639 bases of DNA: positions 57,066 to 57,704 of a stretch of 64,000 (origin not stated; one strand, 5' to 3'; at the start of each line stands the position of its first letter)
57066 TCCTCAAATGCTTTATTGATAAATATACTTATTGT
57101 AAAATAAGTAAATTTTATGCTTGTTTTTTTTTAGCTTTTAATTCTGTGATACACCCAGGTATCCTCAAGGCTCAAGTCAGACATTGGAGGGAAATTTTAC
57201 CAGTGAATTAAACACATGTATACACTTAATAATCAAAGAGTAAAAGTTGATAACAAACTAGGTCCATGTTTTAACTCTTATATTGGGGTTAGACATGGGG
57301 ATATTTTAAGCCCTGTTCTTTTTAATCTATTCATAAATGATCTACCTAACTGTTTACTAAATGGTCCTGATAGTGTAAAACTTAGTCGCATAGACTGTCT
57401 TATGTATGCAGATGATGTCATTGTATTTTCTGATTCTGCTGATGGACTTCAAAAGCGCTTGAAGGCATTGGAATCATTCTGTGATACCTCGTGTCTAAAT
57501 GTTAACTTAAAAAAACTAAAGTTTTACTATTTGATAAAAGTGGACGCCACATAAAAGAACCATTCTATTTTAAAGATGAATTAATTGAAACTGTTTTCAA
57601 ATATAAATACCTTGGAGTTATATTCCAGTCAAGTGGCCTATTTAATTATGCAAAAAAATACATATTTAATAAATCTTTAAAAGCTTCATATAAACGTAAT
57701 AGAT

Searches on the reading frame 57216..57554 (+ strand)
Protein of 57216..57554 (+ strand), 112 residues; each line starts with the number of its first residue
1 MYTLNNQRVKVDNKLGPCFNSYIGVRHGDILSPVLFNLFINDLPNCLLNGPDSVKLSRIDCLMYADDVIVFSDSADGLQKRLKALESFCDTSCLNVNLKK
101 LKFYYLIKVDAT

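Call 11: search_protein_families(library=pfam, proteins=[window:57216-57554:+], max_evalue=0.01)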
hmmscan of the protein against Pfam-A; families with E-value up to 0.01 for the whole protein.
window:57216-57554:+ (112 aa): 1 family
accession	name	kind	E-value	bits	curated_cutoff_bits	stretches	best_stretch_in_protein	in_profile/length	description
PF00078.32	RVT_1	-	7.6e-15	55.6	29.6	1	21-104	115-192/205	Reverse transcriptase (RNA-dependent DNA polymerase)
